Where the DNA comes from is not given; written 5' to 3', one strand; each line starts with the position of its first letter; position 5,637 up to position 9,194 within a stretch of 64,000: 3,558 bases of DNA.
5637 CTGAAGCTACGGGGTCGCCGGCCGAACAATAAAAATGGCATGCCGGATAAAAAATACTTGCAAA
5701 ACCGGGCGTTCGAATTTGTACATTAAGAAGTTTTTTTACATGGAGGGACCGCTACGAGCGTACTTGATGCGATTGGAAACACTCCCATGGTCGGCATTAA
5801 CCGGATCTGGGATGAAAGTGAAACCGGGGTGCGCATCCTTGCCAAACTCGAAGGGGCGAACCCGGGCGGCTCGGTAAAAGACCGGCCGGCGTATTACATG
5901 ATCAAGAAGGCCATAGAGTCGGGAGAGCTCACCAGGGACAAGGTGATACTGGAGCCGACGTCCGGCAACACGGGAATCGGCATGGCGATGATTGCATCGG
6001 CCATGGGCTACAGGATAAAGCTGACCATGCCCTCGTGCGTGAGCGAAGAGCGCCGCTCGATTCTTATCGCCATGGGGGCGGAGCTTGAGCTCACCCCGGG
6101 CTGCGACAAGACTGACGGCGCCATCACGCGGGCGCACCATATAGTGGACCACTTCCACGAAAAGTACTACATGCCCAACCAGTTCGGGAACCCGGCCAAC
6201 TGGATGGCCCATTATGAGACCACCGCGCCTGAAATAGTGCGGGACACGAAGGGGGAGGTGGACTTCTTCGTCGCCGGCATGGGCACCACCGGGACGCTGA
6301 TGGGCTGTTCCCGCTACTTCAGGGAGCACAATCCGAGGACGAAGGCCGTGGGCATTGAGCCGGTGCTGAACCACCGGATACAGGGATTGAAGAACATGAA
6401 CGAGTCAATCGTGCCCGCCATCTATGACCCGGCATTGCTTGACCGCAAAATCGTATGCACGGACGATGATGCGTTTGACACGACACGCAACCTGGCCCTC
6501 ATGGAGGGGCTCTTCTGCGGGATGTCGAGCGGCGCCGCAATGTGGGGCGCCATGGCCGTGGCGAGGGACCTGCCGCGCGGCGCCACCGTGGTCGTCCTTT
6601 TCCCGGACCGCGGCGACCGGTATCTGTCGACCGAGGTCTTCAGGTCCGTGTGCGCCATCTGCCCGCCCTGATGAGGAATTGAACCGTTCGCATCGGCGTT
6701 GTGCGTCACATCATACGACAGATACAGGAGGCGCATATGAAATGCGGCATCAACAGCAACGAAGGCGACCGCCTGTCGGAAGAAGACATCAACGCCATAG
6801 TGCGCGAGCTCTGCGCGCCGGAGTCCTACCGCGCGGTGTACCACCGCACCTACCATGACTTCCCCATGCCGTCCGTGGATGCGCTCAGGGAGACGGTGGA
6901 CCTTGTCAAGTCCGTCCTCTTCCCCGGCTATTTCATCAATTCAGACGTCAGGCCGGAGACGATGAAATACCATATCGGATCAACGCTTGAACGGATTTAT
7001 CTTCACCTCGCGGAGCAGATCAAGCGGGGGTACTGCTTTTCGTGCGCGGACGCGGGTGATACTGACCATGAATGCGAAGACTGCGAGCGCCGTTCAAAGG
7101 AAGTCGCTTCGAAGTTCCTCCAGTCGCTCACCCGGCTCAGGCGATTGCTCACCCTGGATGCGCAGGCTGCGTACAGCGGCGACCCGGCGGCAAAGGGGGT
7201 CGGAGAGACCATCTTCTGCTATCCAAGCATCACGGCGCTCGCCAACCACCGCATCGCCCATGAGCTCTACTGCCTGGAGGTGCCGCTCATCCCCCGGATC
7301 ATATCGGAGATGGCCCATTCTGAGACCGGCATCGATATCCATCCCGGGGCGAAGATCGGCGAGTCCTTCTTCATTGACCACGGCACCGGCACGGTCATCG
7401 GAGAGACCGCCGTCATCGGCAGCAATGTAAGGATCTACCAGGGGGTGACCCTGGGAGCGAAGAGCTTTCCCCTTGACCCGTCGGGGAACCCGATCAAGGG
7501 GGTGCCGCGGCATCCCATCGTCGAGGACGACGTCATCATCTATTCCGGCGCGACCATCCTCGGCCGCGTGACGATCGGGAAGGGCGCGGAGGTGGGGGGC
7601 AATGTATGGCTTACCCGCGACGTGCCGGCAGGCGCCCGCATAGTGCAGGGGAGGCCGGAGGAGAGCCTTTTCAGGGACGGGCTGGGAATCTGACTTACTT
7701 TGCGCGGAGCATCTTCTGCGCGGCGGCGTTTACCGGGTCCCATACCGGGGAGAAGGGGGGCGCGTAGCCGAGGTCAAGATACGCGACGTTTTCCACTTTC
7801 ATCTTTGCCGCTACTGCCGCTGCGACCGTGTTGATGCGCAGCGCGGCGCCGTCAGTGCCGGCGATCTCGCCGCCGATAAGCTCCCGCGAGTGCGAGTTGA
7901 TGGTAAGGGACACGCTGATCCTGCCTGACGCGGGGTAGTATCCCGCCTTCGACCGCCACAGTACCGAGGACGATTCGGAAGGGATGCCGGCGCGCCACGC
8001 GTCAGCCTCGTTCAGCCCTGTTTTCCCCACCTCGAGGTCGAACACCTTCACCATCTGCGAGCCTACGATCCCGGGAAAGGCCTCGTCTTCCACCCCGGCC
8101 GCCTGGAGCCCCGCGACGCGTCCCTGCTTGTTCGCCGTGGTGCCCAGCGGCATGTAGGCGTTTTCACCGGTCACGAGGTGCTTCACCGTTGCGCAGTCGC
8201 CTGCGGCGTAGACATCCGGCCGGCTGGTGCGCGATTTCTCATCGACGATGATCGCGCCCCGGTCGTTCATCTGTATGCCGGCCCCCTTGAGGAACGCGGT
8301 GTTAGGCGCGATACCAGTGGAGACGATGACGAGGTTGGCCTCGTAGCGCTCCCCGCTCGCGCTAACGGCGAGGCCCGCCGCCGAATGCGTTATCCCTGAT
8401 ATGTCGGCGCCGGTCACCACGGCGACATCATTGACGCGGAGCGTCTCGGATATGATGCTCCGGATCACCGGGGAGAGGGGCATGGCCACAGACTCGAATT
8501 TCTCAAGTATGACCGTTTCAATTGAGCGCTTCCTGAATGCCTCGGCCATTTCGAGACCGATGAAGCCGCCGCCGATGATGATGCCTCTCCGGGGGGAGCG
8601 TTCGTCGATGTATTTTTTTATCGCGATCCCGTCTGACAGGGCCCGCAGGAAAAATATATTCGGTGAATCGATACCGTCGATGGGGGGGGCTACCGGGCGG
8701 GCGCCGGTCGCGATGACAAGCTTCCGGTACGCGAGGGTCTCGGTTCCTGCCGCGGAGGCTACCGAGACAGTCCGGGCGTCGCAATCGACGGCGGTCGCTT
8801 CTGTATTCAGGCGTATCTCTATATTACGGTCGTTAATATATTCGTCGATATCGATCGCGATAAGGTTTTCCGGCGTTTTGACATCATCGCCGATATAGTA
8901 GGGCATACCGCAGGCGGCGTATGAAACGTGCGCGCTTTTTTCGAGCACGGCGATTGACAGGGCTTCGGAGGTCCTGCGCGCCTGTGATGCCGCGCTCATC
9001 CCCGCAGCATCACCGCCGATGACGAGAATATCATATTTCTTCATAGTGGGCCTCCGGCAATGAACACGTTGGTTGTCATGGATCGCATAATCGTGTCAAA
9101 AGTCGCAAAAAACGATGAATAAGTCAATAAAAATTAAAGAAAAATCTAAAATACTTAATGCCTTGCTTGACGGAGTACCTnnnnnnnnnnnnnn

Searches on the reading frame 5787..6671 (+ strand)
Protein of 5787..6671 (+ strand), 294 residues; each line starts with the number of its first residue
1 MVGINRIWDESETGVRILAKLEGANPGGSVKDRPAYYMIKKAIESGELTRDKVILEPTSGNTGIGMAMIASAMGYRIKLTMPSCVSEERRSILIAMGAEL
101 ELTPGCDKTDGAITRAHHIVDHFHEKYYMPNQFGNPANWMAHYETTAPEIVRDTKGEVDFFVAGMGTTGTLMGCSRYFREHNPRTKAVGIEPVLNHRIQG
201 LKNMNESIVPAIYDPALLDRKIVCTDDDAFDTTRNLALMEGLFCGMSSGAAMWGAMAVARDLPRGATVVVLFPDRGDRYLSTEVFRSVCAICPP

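Call 64: search_protein_families(library=pfam, proteins=[window:5787-6671:+], max_evalue=0.00001)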
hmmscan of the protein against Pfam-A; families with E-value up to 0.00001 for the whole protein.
window:5787-6671:+ (294 aa): 1 family
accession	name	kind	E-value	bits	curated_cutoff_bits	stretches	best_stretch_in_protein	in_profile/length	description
PF00291.31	PALP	-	7.6e-64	216.3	35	1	11-274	18-295/295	Pyridoxal-phosphate dependent enzyme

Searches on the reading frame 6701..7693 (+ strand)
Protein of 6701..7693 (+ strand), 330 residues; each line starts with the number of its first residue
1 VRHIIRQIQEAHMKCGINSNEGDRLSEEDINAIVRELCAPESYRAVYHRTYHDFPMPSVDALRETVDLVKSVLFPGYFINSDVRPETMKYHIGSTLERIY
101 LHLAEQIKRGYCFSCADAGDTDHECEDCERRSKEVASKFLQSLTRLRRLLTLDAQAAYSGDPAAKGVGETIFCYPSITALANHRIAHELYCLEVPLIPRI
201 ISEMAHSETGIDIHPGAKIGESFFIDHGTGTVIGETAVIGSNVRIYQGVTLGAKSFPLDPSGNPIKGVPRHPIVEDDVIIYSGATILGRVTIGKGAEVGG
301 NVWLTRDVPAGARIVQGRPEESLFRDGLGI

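Call 64: search_protein_families(library=pfam, proteins=[window:6701-7693:+], max_evalue=0.00001)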
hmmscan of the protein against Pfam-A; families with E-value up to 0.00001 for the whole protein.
window:6701-7693:+ (330 aa): 1 family
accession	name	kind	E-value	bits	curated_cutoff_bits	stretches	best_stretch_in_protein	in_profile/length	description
PF00132.30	Hexapep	-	1.8e-12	46.8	27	1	271-305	1-35/36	Bacterial transferase hexapeptide (six repeats)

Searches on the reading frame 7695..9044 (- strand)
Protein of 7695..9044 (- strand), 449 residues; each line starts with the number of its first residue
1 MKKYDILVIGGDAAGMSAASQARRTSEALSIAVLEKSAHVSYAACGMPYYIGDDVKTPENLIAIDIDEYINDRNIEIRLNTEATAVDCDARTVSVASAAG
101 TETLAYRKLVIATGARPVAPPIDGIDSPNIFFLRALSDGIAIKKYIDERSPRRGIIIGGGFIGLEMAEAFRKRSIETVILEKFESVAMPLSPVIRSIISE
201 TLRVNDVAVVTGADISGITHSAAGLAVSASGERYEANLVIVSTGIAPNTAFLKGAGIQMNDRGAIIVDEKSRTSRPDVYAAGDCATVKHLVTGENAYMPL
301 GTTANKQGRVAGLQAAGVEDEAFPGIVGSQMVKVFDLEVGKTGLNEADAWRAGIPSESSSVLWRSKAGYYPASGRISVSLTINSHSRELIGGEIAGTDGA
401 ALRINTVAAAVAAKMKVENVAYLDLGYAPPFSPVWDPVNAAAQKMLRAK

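Call 64: search_protein_families(library=pfam, proteins=[window:7695-9044:-], max_evalue=0.00001)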
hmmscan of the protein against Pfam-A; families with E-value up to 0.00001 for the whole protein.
window:7695-9044:- (449 aa): 7 families
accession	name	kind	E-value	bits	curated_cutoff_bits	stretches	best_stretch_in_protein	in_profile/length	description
PF07992.20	Pyr_redox_2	-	3e-57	194.7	26.1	1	4-295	1-278/291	Pyridine nucleotide-disulphide oxidoreductase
PF13738.12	Pyr_redox_3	-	1.1e-18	67.9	30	0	188-282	208-305/305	Pyridine nucleotide-disulphide oxidoreductase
PF00070.33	Pyr_redox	-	6.9e-13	49.4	22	1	154-224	2-72/82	Pyridine nucleotide-disulphide oxidoreductase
PF02852.28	Pyr_redox_dim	-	8.5e-11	42.5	25.3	1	331-434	3-105/110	Pyridine nucleotide-disulphide oxidoreductase, dimerisation domain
PF01266.30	DAO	-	4.5e-10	40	27.9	0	71-116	160-205/353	FAD dependent oxidoreductase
PF03486.20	HI0933_like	-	1.5e-09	38.1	50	0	5-39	2-34/244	HI0933-like protein Rossmann domain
PF13450.12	NAD_binding_8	-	6.5e-08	33.2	21.9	0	8-41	1-32/68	NAD(P)-binding Rossmann-like domain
